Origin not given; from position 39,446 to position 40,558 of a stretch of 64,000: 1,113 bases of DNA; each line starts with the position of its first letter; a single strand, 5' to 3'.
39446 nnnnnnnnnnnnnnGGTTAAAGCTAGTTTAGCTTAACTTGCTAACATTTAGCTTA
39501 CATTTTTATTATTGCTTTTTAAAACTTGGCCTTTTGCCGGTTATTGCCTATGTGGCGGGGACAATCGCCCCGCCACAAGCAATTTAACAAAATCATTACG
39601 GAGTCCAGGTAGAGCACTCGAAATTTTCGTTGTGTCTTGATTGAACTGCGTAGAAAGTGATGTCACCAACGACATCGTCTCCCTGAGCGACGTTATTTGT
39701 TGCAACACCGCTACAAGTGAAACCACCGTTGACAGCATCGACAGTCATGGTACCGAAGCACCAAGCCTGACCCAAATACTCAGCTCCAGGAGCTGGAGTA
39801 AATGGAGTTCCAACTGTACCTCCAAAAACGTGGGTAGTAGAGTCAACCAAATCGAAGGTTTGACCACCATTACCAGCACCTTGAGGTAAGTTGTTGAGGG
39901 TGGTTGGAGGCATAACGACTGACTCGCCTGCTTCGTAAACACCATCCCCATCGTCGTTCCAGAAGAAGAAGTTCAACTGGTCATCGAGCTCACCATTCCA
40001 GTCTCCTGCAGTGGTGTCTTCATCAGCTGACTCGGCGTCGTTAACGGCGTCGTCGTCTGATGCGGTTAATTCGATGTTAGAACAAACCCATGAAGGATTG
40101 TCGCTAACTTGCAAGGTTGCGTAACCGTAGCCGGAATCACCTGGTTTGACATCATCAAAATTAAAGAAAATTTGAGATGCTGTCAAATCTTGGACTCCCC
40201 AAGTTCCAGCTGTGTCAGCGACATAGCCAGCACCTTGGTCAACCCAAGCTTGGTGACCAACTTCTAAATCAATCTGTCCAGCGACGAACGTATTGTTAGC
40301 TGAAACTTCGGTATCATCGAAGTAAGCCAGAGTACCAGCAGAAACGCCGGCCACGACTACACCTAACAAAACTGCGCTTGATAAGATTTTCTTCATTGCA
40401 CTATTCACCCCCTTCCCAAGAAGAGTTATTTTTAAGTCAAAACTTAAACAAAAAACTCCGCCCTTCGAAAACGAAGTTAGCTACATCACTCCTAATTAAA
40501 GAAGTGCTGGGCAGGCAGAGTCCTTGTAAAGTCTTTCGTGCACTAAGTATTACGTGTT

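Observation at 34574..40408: SipW/TasA-type fibre operon with a 979-aa giant and a membrane-anchored TasA-fold protein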

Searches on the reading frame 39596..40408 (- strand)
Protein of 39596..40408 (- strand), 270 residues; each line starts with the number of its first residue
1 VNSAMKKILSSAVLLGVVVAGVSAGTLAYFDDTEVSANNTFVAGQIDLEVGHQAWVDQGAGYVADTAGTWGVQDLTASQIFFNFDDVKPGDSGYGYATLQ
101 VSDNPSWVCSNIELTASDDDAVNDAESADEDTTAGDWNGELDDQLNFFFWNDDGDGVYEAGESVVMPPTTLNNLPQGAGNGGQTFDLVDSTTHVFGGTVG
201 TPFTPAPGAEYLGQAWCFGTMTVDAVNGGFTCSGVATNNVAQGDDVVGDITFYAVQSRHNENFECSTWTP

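Call 3: search_protein_families(library=pfam, proteins=[window:39596-40408:-], max_evalue=0.1)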
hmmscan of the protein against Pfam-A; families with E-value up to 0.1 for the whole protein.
window:39596-40408:- (270 aa): 2 families
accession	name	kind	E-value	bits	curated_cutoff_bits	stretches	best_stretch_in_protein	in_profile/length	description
PF12389.13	Peptidase_M73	-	2.5e-07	31.2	22.5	1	5-56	2-53/196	Camelysin metallo-endopeptidase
PF23930.1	DUF7268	-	0.079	13.5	27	0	6-55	5-54/104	Family of unknown function (DUF7268)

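Call 4: search_protein_families(library=ncbifam, proteins=[window:39596-40408:-], max_evalue=0.1)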
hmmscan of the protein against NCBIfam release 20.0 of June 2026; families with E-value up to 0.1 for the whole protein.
window:39596-40408:- (270 aa): 1 family
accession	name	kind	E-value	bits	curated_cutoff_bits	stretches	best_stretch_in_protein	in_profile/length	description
TIGR04088.1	cognate_SipW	domain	1.1e-06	28.7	19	1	13-44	2-32/34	SipW-dependent-type signal peptide-containing protein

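Call 8: find_homologous_proteins(query=window:39596-40408:-)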
Query window:39596-40408:- (270 aa): 50 proteins with E <= 0.001 among 1349 candidates.
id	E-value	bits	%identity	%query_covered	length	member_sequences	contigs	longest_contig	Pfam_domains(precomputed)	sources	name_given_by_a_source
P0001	2.6e-175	600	100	99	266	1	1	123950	PF12389.14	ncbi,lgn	ncbi:MAG: TasA family protein [Patescibacteria group bacterium]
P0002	5.5e-118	412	69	99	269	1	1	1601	PF12389.14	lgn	-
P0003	1.4e-105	371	64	99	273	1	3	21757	PF12389.14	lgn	-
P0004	4.4e-76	274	50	99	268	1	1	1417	PF12389.14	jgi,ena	-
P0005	1.1e-74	270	51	99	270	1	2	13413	-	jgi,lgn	jgi:predicted ribosomally synthesized peptide with SipW-like signal peptide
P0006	5.5e-69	251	48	99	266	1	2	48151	PF12389.14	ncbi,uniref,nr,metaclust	ncbi:hypothetical protein A2160_01455 [Candidatus Beckwithbacteria bacterium RBG_13_42_9]|uniref:DUF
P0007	6.1e-67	244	49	99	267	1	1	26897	-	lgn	-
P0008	6.2e-61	225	47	99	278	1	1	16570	PF12389.14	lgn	-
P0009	6.7e-61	224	47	99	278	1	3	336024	PF12389.14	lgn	-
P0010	1.1e-46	178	42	94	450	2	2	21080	-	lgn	-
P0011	1.9e-46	177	44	99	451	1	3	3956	-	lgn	-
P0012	8.1e-45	172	40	98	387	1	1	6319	-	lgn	-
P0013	1.8e-44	170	41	99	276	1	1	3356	-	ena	-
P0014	2.0e-42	164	39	97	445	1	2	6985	-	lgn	-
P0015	2.0e-42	164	37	98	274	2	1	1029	-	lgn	-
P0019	4.6e-38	149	37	100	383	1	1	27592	PF12389.14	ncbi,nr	ncbi:M73 family metallopeptidase [Candidatus Parcubacteria bacterium]|nr:M73 family metallopeptidase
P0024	1.3e-32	132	35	74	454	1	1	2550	PF12389.14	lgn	-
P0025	1.9e-32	131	36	96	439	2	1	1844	PF12389.14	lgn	-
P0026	5.1e-32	130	35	97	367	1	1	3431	PF12389.14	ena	-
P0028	1.8e-30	125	36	76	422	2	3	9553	PF12389.14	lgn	-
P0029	1.8e-29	121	32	94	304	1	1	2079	PF12389.14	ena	-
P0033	2.1e-24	105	33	97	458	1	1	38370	PF12389.14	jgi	jgi:predicted ribosomally synthesized peptide with SipW-like signal peptide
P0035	1.6e-22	98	40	59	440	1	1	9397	PF00092.35,PF12389.14,PF13519.13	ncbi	-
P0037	8.0e-20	90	31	74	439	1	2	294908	PF12389.14,PF04862.19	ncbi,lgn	-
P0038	1.1e-19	89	30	75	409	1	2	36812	PF12389.14,PF04862.19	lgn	-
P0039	1.9e-19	88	28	94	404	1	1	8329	PF12389.14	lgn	-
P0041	5.3e-14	71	29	97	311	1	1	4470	PF12389.14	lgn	-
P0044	1.4e-11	63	42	23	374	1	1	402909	PF12389.14,PF04862.19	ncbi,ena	-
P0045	4.7e-10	58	32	95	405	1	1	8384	PF12389.14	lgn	-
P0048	6.6e-9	54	27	95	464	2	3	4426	PF12389.14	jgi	jgi:predicted ribosomally synthesized peptide with SipW-like signal peptide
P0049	3.9e-6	45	53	19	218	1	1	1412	PF12389.14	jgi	jgi:predicted ribosomally synthesized peptide with SipW-like signal peptide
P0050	4.6e-4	38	28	84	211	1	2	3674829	PF12389.14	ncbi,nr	ncbi:TasA family protein [Haloarculaceae archaeon H-GB2-1]|nr:TasA family protein [Haloarculaceae ar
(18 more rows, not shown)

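Call 12: search_solved_structures(query=window:39596-40408:-, max_evalue=10, show_alignments=2)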
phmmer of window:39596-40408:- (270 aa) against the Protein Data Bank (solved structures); distinct sequences matched with E-value up to 10: 5.
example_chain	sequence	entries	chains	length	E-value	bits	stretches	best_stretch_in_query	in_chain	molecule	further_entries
4maq_A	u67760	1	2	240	0.25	14.1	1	142-216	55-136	Putative fumarylpyruvate hydrolase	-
7uqz_4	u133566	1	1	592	0.96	12.2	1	127-187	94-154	Probable metalloprotease ARX1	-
3jct_4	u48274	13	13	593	0.96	12.2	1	127-187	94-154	Probable metalloprotease ARX1 | metalloprotease ARX1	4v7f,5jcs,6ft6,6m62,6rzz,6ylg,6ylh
4v8t_t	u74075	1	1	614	1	12.1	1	127-187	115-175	Probable metalloprotease ARX1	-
5apn_x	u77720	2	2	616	1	12.1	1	127-187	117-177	Probable metalloprotease ARX1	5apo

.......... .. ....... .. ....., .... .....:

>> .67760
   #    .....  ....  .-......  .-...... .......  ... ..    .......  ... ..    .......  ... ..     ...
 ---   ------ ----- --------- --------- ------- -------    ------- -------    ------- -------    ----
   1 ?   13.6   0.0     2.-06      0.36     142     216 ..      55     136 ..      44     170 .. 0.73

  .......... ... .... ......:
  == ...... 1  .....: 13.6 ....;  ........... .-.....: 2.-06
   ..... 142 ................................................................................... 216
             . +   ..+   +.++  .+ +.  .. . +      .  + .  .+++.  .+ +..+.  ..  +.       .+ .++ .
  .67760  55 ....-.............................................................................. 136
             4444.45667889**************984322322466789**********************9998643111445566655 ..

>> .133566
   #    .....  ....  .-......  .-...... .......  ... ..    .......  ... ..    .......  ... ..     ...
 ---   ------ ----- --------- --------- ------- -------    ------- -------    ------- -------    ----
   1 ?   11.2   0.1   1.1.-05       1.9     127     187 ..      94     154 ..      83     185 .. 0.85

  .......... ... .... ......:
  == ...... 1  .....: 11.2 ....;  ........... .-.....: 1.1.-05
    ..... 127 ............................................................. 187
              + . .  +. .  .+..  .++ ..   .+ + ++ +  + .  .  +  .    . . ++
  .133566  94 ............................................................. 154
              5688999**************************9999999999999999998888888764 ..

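Call 29: search_solved_structures(query=A1, max_evalue=10, show_alignments=3)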
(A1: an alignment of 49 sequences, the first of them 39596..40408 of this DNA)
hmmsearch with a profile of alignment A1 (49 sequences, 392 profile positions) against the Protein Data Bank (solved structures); distinct sequences matched with E-value up to 10: 2.
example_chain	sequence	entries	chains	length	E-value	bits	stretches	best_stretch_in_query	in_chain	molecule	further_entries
1od7_A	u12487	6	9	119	0.46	13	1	85-116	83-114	SIALOADHESIN | PROTEIN (SIALOADHESIN)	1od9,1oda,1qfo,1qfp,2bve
1url_A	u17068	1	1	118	0.51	12.9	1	85-116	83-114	SIALOADHESIN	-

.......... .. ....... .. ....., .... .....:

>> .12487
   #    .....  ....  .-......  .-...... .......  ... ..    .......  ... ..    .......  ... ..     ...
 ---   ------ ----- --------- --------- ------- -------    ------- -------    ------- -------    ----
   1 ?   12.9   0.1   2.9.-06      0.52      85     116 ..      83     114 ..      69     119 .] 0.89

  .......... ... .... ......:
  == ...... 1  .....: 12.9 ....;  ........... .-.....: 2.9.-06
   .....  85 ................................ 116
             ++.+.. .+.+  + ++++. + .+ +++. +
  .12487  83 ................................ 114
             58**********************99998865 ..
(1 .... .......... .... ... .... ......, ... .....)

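Call 38: predict_structure(alignment_id=A1)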
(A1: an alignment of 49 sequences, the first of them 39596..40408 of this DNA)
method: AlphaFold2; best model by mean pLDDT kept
length: 270 residues; sequences in the alignment: 49
mean_pLDDT: 89.7   pTM: 0.80
mean pLDDT of the five models: 89.7, 89.3, 88.9, 88.7, 86.5
residues with pLDDT >= 90: 207; 70-90: 35; 50-70: 20; < 50: 8
segments of 3 or more residues with pLDDT < 50: 28-32
pLDDT, mean of each block of 10 residues (from residue 1): 67 73 54 58 86 95 96 91 93 98 96 95 92 91 97 97 98 92 96 97 94 98 95 95 94 96 90
secondary structure, 60 per line:
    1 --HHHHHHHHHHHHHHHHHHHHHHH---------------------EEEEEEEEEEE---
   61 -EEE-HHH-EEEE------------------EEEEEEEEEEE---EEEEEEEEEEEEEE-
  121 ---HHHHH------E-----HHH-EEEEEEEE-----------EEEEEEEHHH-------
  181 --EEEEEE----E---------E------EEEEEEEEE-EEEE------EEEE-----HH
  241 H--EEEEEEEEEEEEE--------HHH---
elements in order: H3-25 E47-57 E62-64 E70-73 E92-102 E106-119 H124-128 E145-152 E164-170 E183-188 E210-218 E220-223 E230-233 E244-256

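Call 42: fold_search(model_id=the predicted structure, library=pdb)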
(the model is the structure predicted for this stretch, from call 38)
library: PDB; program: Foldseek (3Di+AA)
matches with E <= 10: 544; with E <= 0.001: 1
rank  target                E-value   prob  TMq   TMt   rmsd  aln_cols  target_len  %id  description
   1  8aur_A                1.7e-05  1.00  0.42  0.48   9.3       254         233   12  Cryo-EM structure of a TasA fibre (released 2022-11-30)
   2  7ueg_A                7.6e-03  0.72  0.21  0.28  15.8       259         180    9  Cryo-EM of bundling pili from Pyrobaculum calidifontis (released 2022-06-29)
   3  6j0n_J                2.3e-02  0.35  0.23  0.13  12.7       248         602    7  Cryo-EM Structure of an Extracellular Contractile Injection System, baseplate in extended state, refined in C6 symmetr (released 2019-04-10)
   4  7wwo_A                4.9e-02  0.28  0.20  0.30  14.3       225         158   12  Dimer form of hypothetical protein TTHA1873 from Thermus thermophilus (released 2022-03-09)
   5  4b60_A                5.8e-02  0.41  0.20  0.19   8.9       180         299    8  Structure of rFnBPA(189-505) in complex with fibrinogen gamma chain C- terminal peptide (released 2013-10-09)
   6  4lhk_A                6.8e-02  0.20  0.22  0.26  14.7       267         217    9  Structure of the N-terminal domain of the Lg-Flo1 adhesin (N-Lg-Flo1p) from the yeast Saccharomyces pastorianus, in co (released 2014-09-24)
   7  9ifr                  8.1e-02  0.82  0.26  0.49   6.7       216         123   12  CLIPPER domain from the Gram-negative fibrillar adhesin "B9T28_05395 (released 2025-11-26)
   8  7fe5_A                1.1e-01  0.21  0.21  0.28  17.6       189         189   10  AvmM Catalyzes Macrocyclization in Alchivemycin A Biosynthesis (released 2021-09-01)
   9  6esb_3                1.1e-01  0.07  0.14  0.12  18.9       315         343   11  BK polyomavirus + 20 mM GT1b oligosaccharide (released 2018-05-02)
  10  7fe0_A                1.3e-01  0.20  0.21  0.28  17.9       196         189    8  AvmM Catalyzes Macrocyclization in Alchivemycin A Biosynthesis (released 2021-09-01)
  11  3jyb_A                1.5e-01  0.28  0.22  0.35   9.9       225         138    8  Crystal Structure of the RetS periplasmic domain (released 2010-02-16)
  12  2xon_L                1.6e-01  0.60  0.24  0.38   5.5       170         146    8  Structure of TmCBM61 in complex with beta-1,4-galactotriose at 1.4 A resolution (released 2010-09-08)
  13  7aeb_G                1.6e-01  0.08  0.15  0.06  14.5       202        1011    9  Cryo-EM structure of an extracellular contractile injection system in marine bacterium Algoriphagus machipongonensis,  (released 2022-02-16)
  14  4y2l_F                2.0e-01  0.28  0.24  0.37  12.6       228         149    8  Structure of CFA/I pili major subunit CfaB trimer (released 2016-08-10)
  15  4b5z                  2.0e-01  0.08  0.15  0.14  19.5       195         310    6  Structure of the apo-rFnBPA(189-505) from Staphylococcus aureus (released 2013-10-09)
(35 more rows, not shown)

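Call 76: search_protein_families(library=pfam, proteins=[P0019, P0050], max_evalue=0.01)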
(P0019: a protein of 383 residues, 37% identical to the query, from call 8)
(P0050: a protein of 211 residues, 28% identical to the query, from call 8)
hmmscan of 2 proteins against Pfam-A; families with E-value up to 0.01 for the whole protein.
P0019 (383 aa): 1 family
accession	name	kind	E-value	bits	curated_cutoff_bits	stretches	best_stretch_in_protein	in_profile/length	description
PF12389.13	Peptidase_M73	-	5.6e-06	26.8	22.5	1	6-55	4-52/196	Camelysin metallo-endopeptidase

P0050 (211 aa): 1 family
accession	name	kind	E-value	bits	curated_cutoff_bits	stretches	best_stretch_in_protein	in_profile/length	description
PF12389.13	Peptidase_M73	-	2.9e-13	50.5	22.5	1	15-210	10-191/196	Camelysin metallo-endopeptidase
